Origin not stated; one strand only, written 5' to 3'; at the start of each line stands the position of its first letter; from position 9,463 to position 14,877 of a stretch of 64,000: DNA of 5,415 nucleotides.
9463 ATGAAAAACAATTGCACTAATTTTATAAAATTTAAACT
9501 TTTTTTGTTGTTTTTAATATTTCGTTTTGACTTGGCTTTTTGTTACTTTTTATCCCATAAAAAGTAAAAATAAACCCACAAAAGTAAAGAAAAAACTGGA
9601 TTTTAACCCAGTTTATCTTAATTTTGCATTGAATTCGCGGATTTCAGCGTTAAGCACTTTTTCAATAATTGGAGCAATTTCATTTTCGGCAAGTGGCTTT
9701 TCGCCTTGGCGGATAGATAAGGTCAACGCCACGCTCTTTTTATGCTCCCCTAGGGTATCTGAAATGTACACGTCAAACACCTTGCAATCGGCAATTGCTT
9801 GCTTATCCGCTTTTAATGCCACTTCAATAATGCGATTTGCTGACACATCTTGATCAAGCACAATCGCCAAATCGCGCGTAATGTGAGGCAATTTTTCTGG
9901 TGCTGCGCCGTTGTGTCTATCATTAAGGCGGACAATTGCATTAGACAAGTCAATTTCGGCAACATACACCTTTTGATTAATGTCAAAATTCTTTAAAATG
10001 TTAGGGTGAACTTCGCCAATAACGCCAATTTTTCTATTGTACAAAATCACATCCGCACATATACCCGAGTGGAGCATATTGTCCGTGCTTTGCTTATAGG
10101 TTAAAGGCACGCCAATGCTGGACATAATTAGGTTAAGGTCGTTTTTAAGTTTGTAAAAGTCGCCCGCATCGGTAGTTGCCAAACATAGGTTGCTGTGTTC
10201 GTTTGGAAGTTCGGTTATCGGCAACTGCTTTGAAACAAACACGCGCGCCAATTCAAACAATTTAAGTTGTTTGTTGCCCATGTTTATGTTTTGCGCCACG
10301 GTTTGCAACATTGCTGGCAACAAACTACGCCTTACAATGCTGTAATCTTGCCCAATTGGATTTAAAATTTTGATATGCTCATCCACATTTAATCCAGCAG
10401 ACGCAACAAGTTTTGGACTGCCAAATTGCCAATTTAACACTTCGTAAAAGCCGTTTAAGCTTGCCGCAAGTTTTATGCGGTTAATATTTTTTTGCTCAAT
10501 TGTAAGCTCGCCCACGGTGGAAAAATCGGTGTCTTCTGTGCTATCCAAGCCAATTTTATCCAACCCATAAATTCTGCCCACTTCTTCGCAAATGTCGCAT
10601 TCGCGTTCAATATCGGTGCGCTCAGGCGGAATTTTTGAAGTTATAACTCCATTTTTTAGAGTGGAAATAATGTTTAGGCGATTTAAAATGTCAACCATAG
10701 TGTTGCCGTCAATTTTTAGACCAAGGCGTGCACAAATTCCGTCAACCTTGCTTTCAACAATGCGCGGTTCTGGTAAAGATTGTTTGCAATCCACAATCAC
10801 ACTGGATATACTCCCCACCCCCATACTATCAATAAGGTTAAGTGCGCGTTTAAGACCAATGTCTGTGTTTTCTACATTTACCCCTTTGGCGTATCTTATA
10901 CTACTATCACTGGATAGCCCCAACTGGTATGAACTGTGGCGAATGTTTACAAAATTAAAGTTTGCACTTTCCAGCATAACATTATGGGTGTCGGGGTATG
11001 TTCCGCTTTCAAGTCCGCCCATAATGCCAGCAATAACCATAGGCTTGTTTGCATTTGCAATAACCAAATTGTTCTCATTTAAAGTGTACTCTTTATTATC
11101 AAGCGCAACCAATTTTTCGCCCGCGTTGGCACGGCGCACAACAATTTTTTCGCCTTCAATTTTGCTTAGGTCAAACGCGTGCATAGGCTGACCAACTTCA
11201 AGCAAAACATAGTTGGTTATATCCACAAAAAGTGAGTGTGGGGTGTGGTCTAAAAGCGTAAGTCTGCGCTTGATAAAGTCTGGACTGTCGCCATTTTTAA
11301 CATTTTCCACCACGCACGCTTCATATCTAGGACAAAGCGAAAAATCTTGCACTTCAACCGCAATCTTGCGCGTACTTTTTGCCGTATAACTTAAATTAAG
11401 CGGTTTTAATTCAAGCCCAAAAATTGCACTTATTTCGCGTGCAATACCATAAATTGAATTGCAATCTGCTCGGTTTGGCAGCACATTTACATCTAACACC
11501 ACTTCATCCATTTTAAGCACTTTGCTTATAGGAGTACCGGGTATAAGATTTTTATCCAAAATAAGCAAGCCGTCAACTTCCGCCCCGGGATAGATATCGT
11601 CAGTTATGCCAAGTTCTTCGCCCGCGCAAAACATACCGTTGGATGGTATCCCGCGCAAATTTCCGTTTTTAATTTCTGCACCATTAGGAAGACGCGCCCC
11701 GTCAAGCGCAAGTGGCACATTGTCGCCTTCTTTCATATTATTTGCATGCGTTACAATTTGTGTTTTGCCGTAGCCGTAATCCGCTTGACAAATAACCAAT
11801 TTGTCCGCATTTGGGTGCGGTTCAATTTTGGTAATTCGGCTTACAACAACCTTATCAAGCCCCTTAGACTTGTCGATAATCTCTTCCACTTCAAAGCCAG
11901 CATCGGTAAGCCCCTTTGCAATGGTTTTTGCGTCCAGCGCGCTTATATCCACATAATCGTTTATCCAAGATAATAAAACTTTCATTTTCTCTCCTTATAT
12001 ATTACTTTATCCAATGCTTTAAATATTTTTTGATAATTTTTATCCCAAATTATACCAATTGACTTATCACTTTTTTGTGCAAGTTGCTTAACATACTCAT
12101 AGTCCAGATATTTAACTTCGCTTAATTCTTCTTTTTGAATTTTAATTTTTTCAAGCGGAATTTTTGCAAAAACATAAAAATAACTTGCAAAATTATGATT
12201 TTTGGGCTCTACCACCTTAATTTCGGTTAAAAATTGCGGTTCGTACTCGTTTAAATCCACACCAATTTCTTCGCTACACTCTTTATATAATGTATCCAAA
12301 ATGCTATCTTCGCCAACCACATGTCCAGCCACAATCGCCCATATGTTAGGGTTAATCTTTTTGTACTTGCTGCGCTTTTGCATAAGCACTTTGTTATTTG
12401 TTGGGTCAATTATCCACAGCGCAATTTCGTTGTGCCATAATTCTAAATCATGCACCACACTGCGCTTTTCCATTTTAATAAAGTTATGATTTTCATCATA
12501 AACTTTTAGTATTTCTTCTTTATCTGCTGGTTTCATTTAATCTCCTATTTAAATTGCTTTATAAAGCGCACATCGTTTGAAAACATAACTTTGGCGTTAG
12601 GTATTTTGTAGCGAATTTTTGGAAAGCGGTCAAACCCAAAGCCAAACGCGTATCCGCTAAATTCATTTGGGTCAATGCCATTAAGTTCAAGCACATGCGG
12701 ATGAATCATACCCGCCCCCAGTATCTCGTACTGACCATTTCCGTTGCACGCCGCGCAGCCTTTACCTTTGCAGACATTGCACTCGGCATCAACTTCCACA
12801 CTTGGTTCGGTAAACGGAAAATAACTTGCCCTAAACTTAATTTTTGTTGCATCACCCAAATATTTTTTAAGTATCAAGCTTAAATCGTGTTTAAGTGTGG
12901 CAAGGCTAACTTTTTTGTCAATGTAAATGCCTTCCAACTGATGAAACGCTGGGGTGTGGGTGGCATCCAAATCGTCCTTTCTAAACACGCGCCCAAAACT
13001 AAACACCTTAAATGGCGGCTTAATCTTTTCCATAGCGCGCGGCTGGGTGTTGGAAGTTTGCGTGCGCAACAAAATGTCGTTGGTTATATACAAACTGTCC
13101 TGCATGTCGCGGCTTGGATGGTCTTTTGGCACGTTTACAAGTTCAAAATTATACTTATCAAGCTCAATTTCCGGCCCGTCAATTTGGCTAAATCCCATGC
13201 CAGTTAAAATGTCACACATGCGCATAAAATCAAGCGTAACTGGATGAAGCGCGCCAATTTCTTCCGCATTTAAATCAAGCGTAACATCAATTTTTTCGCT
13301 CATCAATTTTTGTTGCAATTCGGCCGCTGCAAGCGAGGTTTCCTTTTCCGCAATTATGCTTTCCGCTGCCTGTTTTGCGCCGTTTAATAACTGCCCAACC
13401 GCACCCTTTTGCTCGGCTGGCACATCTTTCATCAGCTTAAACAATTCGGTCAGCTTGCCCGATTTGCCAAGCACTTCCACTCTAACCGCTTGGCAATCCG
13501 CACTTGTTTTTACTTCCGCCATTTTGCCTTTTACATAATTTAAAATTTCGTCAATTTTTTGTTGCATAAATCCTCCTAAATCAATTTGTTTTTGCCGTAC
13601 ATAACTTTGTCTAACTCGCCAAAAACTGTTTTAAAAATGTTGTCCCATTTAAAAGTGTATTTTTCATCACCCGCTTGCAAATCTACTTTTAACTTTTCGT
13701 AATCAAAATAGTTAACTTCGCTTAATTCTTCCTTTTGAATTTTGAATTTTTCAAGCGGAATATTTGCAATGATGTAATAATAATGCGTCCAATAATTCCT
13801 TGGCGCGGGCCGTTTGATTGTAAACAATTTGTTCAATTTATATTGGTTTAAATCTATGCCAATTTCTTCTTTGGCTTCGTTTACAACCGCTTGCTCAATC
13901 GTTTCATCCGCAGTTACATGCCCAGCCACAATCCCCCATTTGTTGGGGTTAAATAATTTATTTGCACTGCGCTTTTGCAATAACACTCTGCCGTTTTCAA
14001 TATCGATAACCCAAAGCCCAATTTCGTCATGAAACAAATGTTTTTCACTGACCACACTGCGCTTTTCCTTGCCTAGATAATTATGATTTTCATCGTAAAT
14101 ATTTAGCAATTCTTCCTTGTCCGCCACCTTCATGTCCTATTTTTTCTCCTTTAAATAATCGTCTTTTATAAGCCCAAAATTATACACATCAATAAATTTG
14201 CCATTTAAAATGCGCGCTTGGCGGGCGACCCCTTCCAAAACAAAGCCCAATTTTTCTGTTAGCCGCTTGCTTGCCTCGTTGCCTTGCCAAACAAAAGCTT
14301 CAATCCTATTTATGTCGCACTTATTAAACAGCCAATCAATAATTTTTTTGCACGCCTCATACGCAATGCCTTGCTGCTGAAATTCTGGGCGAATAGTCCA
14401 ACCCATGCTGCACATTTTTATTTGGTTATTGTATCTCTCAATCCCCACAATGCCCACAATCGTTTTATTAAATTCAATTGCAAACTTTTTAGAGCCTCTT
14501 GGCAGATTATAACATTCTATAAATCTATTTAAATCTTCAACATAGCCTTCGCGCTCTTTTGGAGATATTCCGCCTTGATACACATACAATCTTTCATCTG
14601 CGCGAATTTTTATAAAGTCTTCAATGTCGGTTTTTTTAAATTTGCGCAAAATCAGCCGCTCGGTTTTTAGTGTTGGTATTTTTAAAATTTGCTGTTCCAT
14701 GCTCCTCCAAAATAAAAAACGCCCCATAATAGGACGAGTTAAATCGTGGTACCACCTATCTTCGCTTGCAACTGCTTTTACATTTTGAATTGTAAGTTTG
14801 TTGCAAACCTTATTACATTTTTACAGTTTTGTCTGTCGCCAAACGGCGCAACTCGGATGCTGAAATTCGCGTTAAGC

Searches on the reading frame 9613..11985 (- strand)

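Call 64: search_protein_families(library=pfam, proteins=[window:9613-11985:-], max_evalue=0.00001)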
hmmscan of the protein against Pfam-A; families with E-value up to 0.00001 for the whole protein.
window:9613-11985:- (790 aa): 5 families
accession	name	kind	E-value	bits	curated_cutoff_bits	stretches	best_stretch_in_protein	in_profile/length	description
PF03483.22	B3_4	-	2.2e-58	197.1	29.3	1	218-387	2-171/174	B3/4 domain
PF17759.6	tRNA_synthFbeta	-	1.1e-49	169.3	22.4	1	490-680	11-214/214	Phenylalanyl tRNA synthetase beta chain CLM domain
PF03147.19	FDX-ACB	-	3.5e-21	75.9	31.1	1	698-790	2-94/94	Ferredoxin-fold anticodon binding domain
PF03484.21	B5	-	2e-16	60.4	28.6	1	413-474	4-66/67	tRNA synthetase B5 domain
PF01588.26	tRNA_bind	-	2.1e-15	57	27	1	46-133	1-77/96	Putative tRNA binding domain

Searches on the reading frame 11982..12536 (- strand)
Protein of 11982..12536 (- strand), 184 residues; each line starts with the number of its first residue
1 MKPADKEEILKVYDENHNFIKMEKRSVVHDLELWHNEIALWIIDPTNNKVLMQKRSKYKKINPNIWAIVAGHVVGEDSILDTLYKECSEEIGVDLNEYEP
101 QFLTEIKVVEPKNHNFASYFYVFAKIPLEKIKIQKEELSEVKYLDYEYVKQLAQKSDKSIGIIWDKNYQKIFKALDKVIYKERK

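Call 64: search_protein_families(library=pfam, proteins=[window:11982-12536:-], max_evalue=0.00001)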
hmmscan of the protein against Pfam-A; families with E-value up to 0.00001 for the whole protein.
window:11982-12536:- (184 aa): 1 family
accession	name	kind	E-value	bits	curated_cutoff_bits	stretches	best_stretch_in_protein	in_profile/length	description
PF00293.34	NUDIX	-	3.1e-13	50.3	21.1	1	42-154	8-125/134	NUDIX domain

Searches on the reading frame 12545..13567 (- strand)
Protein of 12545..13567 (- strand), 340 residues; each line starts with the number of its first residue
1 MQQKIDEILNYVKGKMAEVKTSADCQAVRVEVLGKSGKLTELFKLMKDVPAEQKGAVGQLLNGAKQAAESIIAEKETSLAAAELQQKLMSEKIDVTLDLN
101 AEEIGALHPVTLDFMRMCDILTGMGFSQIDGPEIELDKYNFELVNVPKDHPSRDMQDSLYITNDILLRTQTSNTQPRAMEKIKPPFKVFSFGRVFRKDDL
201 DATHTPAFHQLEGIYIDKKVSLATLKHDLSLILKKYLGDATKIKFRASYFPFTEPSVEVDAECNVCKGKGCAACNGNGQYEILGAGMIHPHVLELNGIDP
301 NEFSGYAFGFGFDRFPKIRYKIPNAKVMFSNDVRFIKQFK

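Call 64: search_protein_families(library=pfam, proteins=[window:12545-13567:-], max_evalue=0.00001)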
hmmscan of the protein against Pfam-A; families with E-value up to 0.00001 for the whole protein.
window:12545-13567:- (340 aa): 2 families
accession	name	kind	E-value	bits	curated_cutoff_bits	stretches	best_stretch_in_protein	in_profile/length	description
PF01409.25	tRNA-synt_2d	-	9.8e-79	264.7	19.8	1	92-339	1-246/246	tRNA synthetases class II core domain (F)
PF02912.23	Phe_tRNA-synt_N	-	2.7e-20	72.5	22.3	1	21-88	2-69/69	Aminoacyl tRNA synthetase class II, N-terminal domain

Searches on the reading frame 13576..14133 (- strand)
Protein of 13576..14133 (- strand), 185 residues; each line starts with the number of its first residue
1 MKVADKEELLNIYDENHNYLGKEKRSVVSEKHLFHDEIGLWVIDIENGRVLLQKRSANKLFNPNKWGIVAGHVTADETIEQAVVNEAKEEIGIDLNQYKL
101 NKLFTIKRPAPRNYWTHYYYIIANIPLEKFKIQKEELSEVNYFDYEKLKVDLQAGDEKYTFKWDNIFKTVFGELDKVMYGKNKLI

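Call 64: search_protein_families(library=pfam, proteins=[window:13576-14133:-], max_evalue=0.00001)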
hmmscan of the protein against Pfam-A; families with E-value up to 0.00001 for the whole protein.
window:13576-14133:- (185 aa): 1 family
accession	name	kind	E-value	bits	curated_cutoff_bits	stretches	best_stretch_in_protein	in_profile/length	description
PF00293.34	NUDIX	-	1.2e-16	61.3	21.1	1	38-157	6-128/134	NUDIX domain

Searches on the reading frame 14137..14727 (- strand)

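Call 64: search_protein_families(library=pfam, proteins=[window:14137-14727:-], max_evalue=0.00001)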
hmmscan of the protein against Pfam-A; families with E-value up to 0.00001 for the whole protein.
window:14137-14727:- (196 aa): 3 families
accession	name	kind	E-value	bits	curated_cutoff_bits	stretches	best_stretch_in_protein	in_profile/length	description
PF13302.13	Acetyltransf_3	-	3.4e-27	96.3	25.4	1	24-163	1-138/138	Acetyltransferase (GNAT) domain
PF00583.31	Acetyltransf_1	-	6.3e-12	46.2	20.7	1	69-162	24-116/116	Acetyltransferase (GNAT) family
PF13420.13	Acetyltransf_4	-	4.4e-10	40.2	24.3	1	28-180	2-152/155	Acetyltransferase (GNAT) domain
